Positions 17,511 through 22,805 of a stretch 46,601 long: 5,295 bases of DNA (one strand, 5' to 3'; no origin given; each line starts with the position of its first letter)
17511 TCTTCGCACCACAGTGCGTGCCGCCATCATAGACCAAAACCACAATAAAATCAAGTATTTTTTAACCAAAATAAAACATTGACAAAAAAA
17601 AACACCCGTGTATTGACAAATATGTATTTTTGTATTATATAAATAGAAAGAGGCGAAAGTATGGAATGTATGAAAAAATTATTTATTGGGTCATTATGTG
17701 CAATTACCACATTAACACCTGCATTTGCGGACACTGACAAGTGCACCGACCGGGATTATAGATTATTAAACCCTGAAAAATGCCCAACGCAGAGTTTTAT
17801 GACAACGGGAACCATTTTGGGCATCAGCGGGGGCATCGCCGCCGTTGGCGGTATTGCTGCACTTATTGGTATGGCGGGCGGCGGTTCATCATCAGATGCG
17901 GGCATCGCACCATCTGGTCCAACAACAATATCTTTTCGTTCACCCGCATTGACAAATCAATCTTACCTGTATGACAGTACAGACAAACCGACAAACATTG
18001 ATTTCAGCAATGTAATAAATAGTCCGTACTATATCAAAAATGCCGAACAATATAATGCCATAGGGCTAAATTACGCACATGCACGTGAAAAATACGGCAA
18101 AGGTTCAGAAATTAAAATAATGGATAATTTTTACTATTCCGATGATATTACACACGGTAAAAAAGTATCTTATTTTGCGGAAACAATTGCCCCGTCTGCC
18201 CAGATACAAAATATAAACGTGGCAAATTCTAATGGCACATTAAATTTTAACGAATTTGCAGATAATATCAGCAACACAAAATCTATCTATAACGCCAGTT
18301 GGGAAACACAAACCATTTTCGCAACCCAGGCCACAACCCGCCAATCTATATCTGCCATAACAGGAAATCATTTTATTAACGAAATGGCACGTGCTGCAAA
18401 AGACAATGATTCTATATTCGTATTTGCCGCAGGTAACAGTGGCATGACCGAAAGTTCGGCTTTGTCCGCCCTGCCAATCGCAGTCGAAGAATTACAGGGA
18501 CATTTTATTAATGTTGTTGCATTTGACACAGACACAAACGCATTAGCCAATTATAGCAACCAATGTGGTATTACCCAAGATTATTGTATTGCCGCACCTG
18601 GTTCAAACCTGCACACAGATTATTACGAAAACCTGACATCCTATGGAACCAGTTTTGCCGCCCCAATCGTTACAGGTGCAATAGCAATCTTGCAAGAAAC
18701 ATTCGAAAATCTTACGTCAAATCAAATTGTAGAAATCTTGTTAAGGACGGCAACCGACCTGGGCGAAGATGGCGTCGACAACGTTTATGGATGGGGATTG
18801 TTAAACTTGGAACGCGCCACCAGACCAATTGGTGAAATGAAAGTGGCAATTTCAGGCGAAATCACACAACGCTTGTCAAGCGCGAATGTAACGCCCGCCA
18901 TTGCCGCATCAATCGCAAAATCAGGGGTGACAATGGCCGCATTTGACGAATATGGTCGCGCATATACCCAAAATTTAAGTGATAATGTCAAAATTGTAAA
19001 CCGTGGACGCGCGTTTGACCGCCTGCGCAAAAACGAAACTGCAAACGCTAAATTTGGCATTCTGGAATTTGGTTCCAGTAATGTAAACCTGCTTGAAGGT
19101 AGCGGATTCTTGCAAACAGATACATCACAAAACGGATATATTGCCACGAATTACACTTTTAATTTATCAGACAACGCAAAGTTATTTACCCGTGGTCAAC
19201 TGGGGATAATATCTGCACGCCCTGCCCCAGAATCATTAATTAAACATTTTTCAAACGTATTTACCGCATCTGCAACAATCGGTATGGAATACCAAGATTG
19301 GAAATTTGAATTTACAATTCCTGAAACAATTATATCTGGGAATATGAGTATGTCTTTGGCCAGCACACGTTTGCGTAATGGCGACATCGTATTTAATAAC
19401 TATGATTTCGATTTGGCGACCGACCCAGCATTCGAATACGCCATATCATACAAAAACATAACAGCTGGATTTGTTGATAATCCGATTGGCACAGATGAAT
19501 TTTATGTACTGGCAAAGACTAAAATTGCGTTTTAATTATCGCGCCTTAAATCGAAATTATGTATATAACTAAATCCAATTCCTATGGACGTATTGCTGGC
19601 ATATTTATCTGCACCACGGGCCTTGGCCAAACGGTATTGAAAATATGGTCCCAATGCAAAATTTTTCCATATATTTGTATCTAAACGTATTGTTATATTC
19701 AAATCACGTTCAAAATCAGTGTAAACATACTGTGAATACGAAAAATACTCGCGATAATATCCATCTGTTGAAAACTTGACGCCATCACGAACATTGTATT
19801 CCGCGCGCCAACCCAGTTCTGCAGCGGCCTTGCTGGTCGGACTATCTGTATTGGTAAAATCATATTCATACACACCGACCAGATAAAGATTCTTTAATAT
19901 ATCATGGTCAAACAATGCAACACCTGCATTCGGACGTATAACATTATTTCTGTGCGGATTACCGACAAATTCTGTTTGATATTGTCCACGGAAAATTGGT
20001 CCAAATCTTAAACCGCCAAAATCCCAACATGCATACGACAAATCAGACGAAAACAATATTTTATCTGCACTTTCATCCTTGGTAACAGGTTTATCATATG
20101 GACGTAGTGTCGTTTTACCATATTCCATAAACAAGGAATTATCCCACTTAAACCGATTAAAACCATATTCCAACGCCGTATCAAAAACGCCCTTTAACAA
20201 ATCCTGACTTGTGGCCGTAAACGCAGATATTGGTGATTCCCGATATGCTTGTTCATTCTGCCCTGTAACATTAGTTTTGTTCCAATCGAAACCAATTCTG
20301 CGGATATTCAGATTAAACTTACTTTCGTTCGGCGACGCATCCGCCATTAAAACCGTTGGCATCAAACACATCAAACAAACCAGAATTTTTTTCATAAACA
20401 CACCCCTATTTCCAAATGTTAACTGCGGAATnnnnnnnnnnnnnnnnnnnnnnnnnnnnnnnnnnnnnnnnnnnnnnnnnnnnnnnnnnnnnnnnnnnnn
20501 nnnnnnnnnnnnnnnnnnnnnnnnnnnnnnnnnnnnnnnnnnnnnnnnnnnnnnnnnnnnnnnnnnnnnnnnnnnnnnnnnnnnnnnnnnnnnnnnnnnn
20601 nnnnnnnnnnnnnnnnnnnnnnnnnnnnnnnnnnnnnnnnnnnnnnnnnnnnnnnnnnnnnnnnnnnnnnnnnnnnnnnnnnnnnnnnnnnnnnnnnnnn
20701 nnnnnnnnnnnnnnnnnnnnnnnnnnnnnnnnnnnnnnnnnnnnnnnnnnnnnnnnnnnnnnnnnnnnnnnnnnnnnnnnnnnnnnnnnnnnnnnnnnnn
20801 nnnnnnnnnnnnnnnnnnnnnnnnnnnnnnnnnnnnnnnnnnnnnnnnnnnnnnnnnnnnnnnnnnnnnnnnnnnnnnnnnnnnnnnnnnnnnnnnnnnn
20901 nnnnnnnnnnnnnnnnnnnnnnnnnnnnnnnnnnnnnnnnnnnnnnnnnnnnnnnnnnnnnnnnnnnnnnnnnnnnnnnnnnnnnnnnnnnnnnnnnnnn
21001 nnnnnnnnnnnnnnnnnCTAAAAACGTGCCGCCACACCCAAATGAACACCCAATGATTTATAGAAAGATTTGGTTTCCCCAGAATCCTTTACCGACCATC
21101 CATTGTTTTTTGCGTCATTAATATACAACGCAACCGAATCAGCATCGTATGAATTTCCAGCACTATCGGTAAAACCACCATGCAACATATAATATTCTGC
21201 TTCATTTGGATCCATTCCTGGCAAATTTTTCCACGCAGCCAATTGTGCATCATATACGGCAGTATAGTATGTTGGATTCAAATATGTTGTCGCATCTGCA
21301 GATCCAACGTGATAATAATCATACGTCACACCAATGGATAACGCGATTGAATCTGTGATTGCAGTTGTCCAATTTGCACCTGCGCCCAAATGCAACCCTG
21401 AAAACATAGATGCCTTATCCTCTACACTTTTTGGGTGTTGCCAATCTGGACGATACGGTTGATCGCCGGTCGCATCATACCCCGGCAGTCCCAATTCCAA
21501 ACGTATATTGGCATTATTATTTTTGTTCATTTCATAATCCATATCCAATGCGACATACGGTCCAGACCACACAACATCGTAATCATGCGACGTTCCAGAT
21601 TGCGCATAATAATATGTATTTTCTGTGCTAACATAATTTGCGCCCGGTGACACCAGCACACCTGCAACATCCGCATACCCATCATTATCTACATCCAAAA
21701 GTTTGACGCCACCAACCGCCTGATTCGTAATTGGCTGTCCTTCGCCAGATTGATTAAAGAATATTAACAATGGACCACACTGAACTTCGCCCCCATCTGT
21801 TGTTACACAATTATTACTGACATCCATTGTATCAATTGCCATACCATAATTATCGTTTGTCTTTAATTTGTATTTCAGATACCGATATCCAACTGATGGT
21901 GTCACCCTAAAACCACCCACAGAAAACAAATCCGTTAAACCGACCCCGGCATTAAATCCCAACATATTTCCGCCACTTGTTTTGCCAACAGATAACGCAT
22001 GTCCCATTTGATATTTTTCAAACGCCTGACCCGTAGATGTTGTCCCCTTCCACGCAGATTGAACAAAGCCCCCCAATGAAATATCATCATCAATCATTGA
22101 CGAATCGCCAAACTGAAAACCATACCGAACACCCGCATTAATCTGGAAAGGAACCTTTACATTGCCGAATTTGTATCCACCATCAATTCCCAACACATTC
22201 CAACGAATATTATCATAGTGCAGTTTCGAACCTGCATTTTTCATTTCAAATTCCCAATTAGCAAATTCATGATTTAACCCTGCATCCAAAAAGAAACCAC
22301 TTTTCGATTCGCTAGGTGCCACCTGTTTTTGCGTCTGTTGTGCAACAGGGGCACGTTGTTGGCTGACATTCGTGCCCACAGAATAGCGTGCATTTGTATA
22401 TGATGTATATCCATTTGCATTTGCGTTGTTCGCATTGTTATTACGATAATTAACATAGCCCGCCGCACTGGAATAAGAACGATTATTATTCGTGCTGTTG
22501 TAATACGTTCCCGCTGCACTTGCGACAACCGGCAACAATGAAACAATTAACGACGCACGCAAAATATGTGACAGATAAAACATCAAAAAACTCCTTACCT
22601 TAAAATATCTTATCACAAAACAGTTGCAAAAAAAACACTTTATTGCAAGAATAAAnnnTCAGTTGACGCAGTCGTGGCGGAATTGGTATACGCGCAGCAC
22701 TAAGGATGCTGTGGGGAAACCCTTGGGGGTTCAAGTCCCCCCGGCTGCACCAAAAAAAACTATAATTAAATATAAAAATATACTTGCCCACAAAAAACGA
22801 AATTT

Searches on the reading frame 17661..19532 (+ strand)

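Call 30: search_protein_families(library=pfam, proteins=[window:17661-19532:+], max_evalue=0.001)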
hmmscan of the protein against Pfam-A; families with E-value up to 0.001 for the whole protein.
window:17661-19532:+ (624 aa): 1 family
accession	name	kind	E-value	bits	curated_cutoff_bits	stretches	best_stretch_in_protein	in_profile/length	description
PF00082.27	Peptidase_S8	-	4.3e-27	95.6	21.8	1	173-379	74-288/288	Subtilase family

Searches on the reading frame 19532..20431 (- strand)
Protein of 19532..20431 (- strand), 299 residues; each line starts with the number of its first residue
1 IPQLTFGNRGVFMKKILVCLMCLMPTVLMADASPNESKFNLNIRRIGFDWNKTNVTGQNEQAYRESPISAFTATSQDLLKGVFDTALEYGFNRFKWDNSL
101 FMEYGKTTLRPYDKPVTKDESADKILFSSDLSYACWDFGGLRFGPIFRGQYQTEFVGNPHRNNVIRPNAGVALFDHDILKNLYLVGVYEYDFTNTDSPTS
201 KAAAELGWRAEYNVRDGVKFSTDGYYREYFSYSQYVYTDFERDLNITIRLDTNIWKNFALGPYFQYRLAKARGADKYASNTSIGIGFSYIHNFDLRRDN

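Call 30: search_protein_families(library=pfam, proteins=[window:19532-20431:-], max_evalue=0.001)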
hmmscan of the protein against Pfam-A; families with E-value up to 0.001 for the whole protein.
window:19532-20431:- (299 aa): 1 family
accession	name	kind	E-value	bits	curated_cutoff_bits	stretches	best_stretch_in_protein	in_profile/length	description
PF11276.14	DUF3078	-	0.0001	23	25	1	81-155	21-88/92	Protein of unknown function (DUF3078)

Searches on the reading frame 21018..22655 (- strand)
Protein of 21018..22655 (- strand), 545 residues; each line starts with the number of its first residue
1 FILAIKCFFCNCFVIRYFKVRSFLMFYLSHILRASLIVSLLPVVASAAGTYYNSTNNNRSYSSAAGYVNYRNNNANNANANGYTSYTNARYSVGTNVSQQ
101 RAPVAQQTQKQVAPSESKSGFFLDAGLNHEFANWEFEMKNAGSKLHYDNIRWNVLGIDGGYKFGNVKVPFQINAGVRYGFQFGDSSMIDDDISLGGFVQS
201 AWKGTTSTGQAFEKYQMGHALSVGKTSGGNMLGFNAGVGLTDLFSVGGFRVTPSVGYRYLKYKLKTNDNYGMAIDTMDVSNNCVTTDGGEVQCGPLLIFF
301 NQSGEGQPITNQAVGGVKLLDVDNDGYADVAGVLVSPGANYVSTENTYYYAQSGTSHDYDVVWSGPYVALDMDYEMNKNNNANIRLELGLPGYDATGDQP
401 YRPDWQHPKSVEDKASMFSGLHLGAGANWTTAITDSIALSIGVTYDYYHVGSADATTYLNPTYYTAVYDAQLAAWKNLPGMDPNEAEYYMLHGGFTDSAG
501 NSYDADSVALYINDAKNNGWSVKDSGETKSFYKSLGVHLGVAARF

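Call 30: search_protein_families(library=pfam, proteins=[window:21018-22655:-], max_evalue=0.001)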
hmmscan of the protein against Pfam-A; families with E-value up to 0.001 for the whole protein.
window:21018-22655:- (545 aa): 1 family
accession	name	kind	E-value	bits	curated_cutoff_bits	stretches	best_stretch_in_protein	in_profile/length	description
PF17251.8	Pom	-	2.2e-10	40.8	22.4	1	216-449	82-245/285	Protochlamydia outer membrane protein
